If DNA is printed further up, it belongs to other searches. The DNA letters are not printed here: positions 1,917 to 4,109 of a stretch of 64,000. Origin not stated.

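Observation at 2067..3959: Radical SAM / B12-binding enzyme fused to a large integral-membrane domain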

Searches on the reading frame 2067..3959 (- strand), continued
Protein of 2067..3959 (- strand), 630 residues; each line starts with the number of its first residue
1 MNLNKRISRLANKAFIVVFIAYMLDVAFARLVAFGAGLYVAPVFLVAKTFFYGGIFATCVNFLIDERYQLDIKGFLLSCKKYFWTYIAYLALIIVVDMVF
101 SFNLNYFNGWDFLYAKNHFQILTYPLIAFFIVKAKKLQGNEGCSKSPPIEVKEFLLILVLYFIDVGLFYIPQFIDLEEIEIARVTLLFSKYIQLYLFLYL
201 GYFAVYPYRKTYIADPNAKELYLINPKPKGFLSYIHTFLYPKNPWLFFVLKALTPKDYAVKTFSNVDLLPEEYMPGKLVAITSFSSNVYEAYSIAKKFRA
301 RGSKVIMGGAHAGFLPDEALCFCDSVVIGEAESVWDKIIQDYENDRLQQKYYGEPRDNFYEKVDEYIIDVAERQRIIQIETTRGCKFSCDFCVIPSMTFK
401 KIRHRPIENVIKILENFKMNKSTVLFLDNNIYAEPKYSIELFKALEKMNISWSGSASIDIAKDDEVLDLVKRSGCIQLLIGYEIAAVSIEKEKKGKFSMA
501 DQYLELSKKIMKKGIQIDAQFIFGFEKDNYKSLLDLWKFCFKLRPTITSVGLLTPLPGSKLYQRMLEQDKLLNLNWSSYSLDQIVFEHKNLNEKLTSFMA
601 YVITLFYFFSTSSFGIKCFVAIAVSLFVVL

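Call 34: search_protein_families(library=ncbifam, proteins=[L031:5941-7233:+, L041:5998-7236:+, L033:5899-7209:+, L057:3098-4387:+, L083:5935-7272:+, L077:3477-4832:+, L050:5992-7269:+], max_evalue=1e-10)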
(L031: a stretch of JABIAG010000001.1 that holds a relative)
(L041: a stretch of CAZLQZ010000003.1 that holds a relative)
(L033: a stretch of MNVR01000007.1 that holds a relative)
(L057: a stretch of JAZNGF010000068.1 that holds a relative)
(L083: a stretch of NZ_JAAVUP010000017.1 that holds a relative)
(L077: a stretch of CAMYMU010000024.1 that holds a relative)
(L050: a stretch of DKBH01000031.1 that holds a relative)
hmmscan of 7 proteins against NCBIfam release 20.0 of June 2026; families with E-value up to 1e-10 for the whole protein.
L031:5941-7233:+ (430 aa): 8 families
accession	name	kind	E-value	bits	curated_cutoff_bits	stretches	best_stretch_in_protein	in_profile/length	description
TIGR02026.1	BchE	equivalog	8e-25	87.6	481.35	1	172-384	191-404/497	magnesium-protoporphyrin IX monomethyl ester anaerobic oxidative cyclase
TIGR03471.1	HpnJ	equivalog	1.8e-21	76.6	577.6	1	176-371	198-393/472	hopanoid biosynthesis associated radical SAM protein HpnJ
NF050148.1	rSAM_ApyD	equivalog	7.2e-18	64.3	750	1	178-368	202-396/645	RiPP biosynthesis radical SAM protein ApyD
TIGR04013.1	B12_SAM_MJ_1487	hypoth_equivalog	8.1e-18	64.4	251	1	68-218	37-194/382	TIGR04013 family B12-binding domain/radical SAM domain-containing protein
TIGR04072.2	rSAM_ladder_B12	equivalog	7.7e-17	61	360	1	92-372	88-379/443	lipid biosynthesis B12-binding/radical SAM protein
TIGR04479.1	bcpD_PhpK_rSAM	subfamily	1.4e-16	60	600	1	168-333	234-399/504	PhpK family radical SAM P-methyltransferase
NF038361.1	rSAM_Sden_1168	equivalog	1.1e-14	53.9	575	1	150-371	258-479/560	Sden_1168 family B12-binding radical SAM P-methyltransferase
TIGR04014.1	B12_SAM_MJ_0865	equivalog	1.9e-13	50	360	0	178-370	163-363/434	methyl-coenzyme M reductase glutamine C-methyltransferase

L041:5998-7236:+ (412 aa): 9 families
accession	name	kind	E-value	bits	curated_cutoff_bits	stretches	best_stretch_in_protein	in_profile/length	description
TIGR03471.1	HpnJ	equivalog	2.2e-23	82.9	577.6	1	158-354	199-395/472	hopanoid biosynthesis associated radical SAM protein HpnJ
TIGR02026.1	BchE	equivalog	1.4e-19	70.4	481.35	1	152-386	190-423/497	magnesium-protoporphyrin IX monomethyl ester anaerobic oxidative cyclase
TIGR04013.1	B12_SAM_MJ_1487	hypoth_equivalog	1.4e-18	66.9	251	1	54-198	40-193/382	TIGR04013 family B12-binding domain/radical SAM domain-containing protein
TIGR04479.1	bcpD_PhpK_rSAM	subfamily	7.8e-17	60.8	600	1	154-316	239-401/504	PhpK family radical SAM P-methyltransferase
TIGR04072.2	rSAM_ladder_B12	equivalog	1.6e-16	60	360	1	77-350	92-376/443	lipid biosynthesis B12-binding/radical SAM protein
TIGR04014.1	B12_SAM_MJ_0865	equivalog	4.4e-15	55.4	360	1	158-344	162-356/434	methyl-coenzyme M reductase glutamine C-methyltransferase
NF038361.1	rSAM_Sden_1168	equivalog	1.6e-12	46.8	575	1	153-356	279-483/560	Sden_1168 family B12-binding radical SAM P-methyltransferase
TIGR00089.1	TIGR00089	subfamily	2e-11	43.3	251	1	66-317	53-311/429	MiaB/RimO family radical SAM methylthiotransferase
NF033070.1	rSAM_AprD4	equivalog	5.7e-11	42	500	1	155-367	195-410/456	AprD4 family radical SAM diol-dehydratase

L033:5899-7209:+ (436 aa): 3 families
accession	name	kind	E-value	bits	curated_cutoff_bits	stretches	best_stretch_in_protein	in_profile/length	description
TIGR03471.1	HpnJ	equivalog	7.9e-19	67.9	577.6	1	169-368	200-395/472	hopanoid biosynthesis associated radical SAM protein HpnJ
TIGR04013.1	B12_SAM_MJ_1487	hypoth_equivalog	5.7e-15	55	251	1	30-182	8-167/382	TIGR04013 family B12-binding domain/radical SAM domain-containing protein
TIGR02026.1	BchE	equivalog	6.8e-15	54.9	481.35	1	171-396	199-420/497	magnesium-protoporphyrin IX monomethyl ester anaerobic oxidative cyclase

L057:3098-4387:+ (429 aa): 8 families
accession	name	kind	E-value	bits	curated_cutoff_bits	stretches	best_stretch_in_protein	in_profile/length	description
TIGR03471.1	HpnJ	equivalog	1.7e-25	89.9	577.6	1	162-389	193-426/472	hopanoid biosynthesis associated radical SAM protein HpnJ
TIGR02026.1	BchE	equivalog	1.9e-25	89.7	481.35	1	143-382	167-417/497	magnesium-protoporphyrin IX monomethyl ester anaerobic oxidative cyclase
TIGR04013.1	B12_SAM_MJ_1487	hypoth_equivalog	1.5e-18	66.9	251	1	31-218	13-209/382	TIGR04013 family B12-binding domain/radical SAM domain-containing protein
TIGR04479.1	bcpD_PhpK_rSAM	subfamily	8.8e-18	63.9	600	1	169-316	246-397/504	PhpK family radical SAM P-methyltransferase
NF038361.1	rSAM_Sden_1168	equivalog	5.1e-17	61.6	575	1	166-384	284-507/560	Sden_1168 family B12-binding radical SAM P-methyltransferase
TIGR04072.2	rSAM_ladder_B12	equivalog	6.5e-17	61.3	360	1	78-356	86-378/443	lipid biosynthesis B12-binding/radical SAM protein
TIGR04014.1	B12_SAM_MJ_0865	equivalog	1.6e-15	56.8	360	1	169-348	165-356/434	methyl-coenzyme M reductase glutamine C-methyltransferase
NF033070.1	rSAM_AprD4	equivalog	1.5e-12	47.2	500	1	49-388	76-427/456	AprD4 family radical SAM diol-dehydratase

L083:5935-7272:+ (445 aa): 11 families
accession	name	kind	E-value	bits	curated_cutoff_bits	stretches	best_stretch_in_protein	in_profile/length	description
TIGR04479.1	bcpD_PhpK_rSAM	subfamily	1.2e-26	93.2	600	1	137-322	222-409/504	PhpK family radical SAM P-methyltransferase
TIGR02026.1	BchE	equivalog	7.5e-25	87.7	481.35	1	131-392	163-430/497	magnesium-protoporphyrin IX monomethyl ester anaerobic oxidative cyclase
TIGR04072.2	rSAM_ladder_B12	equivalog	8.9e-23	80.6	360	1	55-374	72-401/443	lipid biosynthesis B12-binding/radical SAM protein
TIGR03471.1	HpnJ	equivalog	9.5e-22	77.5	577.6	1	159-351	200-394/472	hopanoid biosynthesis associated radical SAM protein HpnJ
NF050148.1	rSAM_ApyD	equivalog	2.8e-18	65.6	750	1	159-344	202-393/645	RiPP biosynthesis radical SAM protein ApyD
TIGR04013.1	B12_SAM_MJ_1487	hypoth_equivalog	9.5e-18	64.2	251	1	38-195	27-190/382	TIGR04013 family B12-binding domain/radical SAM domain-containing protein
TIGR04367.1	HpnR_B12_rSAM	equivalog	3.7e-17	62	650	1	145-284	176-319/490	hopanoid C-3 methylase HpnR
TIGR04295.1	B12_rSAM_oligo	hypoth_equivalog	2.1e-16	59.7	400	1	143-344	187-384/422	TIGR04295 family B12-binding domain-containing radical SAM protein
NF038361.1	rSAM_Sden_1168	equivalog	6.2e-15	54.7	575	1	159-352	285-481/560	Sden_1168 family B12-binding radical SAM P-methyltransferase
TIGR04014.1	B12_SAM_MJ_0865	equivalog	5.1e-14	51.9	360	1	160-343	164-357/434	methyl-coenzyme M reductase glutamine C-methyltransferase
NF040546.1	rSAM_CUAEP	equivalog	1e-13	50.8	500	1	147-319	162-338/468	CUAEP/CCAEP-tail radical SAM (seleno)protein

L077:3477-4832:+ (451 aa): 11 families
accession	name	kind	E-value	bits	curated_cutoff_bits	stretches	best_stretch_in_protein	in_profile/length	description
TIGR03471.1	HpnJ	equivalog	2e-25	89.6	577.6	1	163-402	201-440/472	hopanoid biosynthesis associated radical SAM protein HpnJ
TIGR02026.1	BchE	equivalog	8.4e-24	84.3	481.35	1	68-398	77-431/497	magnesium-protoporphyrin IX monomethyl ester anaerobic oxidative cyclase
TIGR04072.2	rSAM_ladder_B12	equivalog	1.5e-23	83.2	360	1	68-395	81-416/443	lipid biosynthesis B12-binding/radical SAM protein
NF050148.1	rSAM_ApyD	equivalog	2.2e-23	82.5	750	1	162-387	202-420/645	RiPP biosynthesis radical SAM protein ApyD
TIGR04479.1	bcpD_PhpK_rSAM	subfamily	7.9e-23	80.6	600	1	139-348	221-430/504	PhpK family radical SAM P-methyltransferase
TIGR04013.1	B12_SAM_MJ_1487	hypoth_equivalog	9.7e-21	74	251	1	48-205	34-197/382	TIGR04013 family B12-binding domain/radical SAM domain-containing protein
TIGR04295.1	B12_rSAM_oligo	hypoth_equivalog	9.6e-17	60.8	400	1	160-349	201-384/422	TIGR04295 family B12-binding domain-containing radical SAM protein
TIGR04014.1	B12_SAM_MJ_0865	equivalog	9.2e-16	57.6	360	1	162-348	163-357/434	methyl-coenzyme M reductase glutamine C-methyltransferase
NF038361.1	rSAM_Sden_1168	equivalog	1.9e-15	56.5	575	1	152-358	278-482/560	Sden_1168 family B12-binding radical SAM P-methyltransferase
TIGR04367.1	HpnR_B12_rSAM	equivalog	1e-13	50.7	650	1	143-348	171-372/490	hopanoid C-3 methylase HpnR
NF033070.1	rSAM_AprD4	equivalog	8.4e-12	44.7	500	1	89-348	123-389/456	AprD4 family radical SAM diol-dehydratase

L050:5992-7269:+ (425 aa): 10 families
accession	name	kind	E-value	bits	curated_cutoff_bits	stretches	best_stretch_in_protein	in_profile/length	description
TIGR04367.1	HpnR_B12_rSAM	equivalog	1.9e-28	99.3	650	1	85-374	93-397/490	hopanoid C-3 methylase HpnR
TIGR02026.1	BchE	equivalog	4.5e-25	88.5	481.35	1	160-396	196-434/497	magnesium-protoporphyrin IX monomethyl ester anaerobic oxidative cyclase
TIGR04479.1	bcpD_PhpK_rSAM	subfamily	2.5e-24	85.5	600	1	159-326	242-410/504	PhpK family radical SAM P-methyltransferase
TIGR03471.1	HpnJ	equivalog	2.9e-22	79.2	577.6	1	160-356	199-396/472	hopanoid biosynthesis associated radical SAM protein HpnJ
TIGR04014.1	B12_SAM_MJ_0865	equivalog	6.6e-21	74.6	360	1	161-349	163-360/434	methyl-coenzyme M reductase glutamine C-methyltransferase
TIGR04072.2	rSAM_ladder_B12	equivalog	1.1e-19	70.4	360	1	75-354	90-379/443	lipid biosynthesis B12-binding/radical SAM protein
TIGR04013.1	B12_SAM_MJ_1487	hypoth_equivalog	3e-19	69.1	251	1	44-199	31-192/382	TIGR04013 family B12-binding domain/radical SAM domain-containing protein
NF038361.1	rSAM_Sden_1168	equivalog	2.1e-15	56.3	575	1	161-378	285-504/560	Sden_1168 family B12-binding radical SAM P-methyltransferase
NF050148.1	rSAM_ApyD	equivalog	8.7e-15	54.1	750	1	161-347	202-393/645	RiPP biosynthesis radical SAM protein ApyD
TIGR04295.1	B12_rSAM_oligo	hypoth_equivalog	2.8e-13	49.4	400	1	160-279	202-316/422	TIGR04295 family B12-binding domain-containing radical SAM protein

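Call 35: search_protein_families(library=padloc, proteins=[window:2067-3959:-], max_evalue=0.01)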
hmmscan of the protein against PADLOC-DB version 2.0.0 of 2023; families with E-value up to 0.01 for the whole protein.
window:2067-3959:- (630 aa): 1 family
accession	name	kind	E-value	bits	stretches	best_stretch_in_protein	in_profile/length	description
PDLC04689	PDC-M51A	-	2.7e-08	31.1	1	274-472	69-283/420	-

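Call 51: search_protein_families(library=pfam, proteins=[L041:5026-5574:+, L041:5571-5975:+, L041:7606-9429:+, L041:9408-13176:+, L041:2969-4099:+, L041:4102-4476:+, L040:7424-8308:+, L040:8308-9189:+, L040:4607-5803:-, L037:7389-8402:+], max_evalue=0.001)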
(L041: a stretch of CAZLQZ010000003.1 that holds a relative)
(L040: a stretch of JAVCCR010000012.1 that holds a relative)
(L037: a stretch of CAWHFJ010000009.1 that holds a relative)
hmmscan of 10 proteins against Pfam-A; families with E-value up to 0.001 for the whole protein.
L041:5026-5574:+ (182 aa): 2 families
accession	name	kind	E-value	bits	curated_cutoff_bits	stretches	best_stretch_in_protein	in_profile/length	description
PF18765.7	Polbeta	-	4.1e-10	40.1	26.9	1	96-173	4-86/93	Polymerase beta, Nucleotidyltransferase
PF01909.29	NTP_transf_2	-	1.6e-09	38.5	21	1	97-166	6-84/93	Nucleotidyltransferase domain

L041:5571-5975:+ (134 aa): 0 families

L041:7606-9429:+ (607 aa): 0 families

L041:9408-13176:+ (1256 aa): 1 family
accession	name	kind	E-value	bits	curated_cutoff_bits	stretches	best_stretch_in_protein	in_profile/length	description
PF17957.7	Big_7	-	0.00017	22.6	24.1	0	395-464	1-68/70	Bacterial Ig domain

L041:2969-4099:+ (376 aa): 3 families
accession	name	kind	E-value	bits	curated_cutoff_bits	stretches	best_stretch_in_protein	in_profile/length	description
PF00266.25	Aminotran_5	-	1.3e-88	297.9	21.5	1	8-357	1-370/371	Aminotransferase class-V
PF01053.26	Cys_Met_Meta_PP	-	2.2e-08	33.5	27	1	39-168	43-166/381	Cys/Met metabolism PLP-dependent enzyme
PF01212.27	Beta_elim_lyase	-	1.8e-05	24.6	27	1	66-166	47-159/288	Beta-eliminating lyase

L041:4102-4476:+ (124 aa): 1 family
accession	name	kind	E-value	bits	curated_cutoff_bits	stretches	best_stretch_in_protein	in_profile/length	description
PF01592.21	NifU_N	-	1.6e-44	151.5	22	1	1-122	1-125/127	NifU-like N terminal domain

L040:7424-8308:+ (294 aa): 3 families
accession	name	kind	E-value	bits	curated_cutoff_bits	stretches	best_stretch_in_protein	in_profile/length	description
PF13616.12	Rotamase_3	-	8.3e-15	55.8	22.5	1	161-245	35-115/116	PPIC-type PPIASE domain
PF00639.27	Rotamase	-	2.3e-13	51.4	21.7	1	160-244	16-97/97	PPIC-type PPIASE domain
PF13145.12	Rotamase_2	-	5.3e-12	47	27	1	131-256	1-119/121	PPIC-type PPIASE domain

L040:8308-9189:+ (293 aa): 3 families
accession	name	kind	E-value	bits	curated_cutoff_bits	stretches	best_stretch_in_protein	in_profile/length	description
PF16976.10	RcpC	-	5.1e-24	84.8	28.8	1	115-227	2-114/114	Flp pilus assembly protein RcpC/CpaB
PF08666.17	SAF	-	5.8e-11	43.2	21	1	45-105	2-62/63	SAF domain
PF13144.11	ChapFlgA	-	2.6e-06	27.9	23.8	1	46-107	3-62/122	Chaperone for flagella basal body P-ring formation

L040:4607-5803:- (398 aa): 2 families
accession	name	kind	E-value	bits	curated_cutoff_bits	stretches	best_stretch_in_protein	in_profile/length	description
PF08495.15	FIST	-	7.4e-37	127.5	23.2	1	38-231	1-189/189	FIST N domain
PF10442.14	FIST_C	-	1.1e-23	84.2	28.5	1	233-374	1-131/131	FIST C domain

L037:7389-8402:+ (337 aa): 2 families
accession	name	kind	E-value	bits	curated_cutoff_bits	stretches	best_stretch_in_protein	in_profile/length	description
PF01409.25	tRNA-synt_2d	-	1.2e-97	326.6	19.8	1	89-337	2-246/246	tRNA synthetases class II core domain (F)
PF02912.23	Phe_tRNA-synt_N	-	4.9e-15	55.7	22.3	1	21-79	2-60/69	Aminoacyl tRNA synthetase class II, N-terminal domain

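Call 83: find_related_loci(query=A2, collection=metagenome_contigs, flank=10000)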
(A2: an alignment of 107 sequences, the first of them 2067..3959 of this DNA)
Query A2 (630 aa) in metagenome_contigs; peptide patterns used: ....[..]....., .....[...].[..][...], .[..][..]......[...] (x = any residue, [..] = any of these).
598 stretches matched a pattern (row limit reached: there are more); 466 encode a relative of the query (tblastn E <= 1e-3); the best 80 are kept; 80 distinct loci.
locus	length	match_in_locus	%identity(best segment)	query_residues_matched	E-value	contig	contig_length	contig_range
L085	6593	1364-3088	36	43-615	7e-118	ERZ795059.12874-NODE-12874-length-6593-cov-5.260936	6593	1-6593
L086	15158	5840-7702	35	3-626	2e-117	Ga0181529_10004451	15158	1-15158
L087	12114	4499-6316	35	15-616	5e-113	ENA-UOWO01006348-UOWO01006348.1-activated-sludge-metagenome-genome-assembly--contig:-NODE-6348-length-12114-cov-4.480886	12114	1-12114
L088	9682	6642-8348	38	45-616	2e-111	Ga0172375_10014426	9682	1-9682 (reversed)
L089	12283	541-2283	37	24-611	7e-111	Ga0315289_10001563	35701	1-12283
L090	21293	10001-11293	40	191-626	4e-109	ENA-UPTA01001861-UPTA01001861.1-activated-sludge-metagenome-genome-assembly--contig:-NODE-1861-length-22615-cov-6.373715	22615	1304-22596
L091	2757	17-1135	45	244-615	3e-97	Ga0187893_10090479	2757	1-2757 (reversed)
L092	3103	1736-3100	37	17-471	1e-78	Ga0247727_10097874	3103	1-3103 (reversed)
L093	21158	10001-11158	38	219-592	4e-72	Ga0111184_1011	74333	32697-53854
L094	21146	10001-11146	39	218-590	2e-72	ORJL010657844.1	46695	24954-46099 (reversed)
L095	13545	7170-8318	35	219-592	5e-72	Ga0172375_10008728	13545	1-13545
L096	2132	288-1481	35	212-592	3e-74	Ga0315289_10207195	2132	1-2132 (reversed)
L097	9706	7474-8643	37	209-590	3e-69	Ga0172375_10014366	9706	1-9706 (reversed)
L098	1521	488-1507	38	247-579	3e-72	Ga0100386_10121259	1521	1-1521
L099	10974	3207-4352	35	233-603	4e-67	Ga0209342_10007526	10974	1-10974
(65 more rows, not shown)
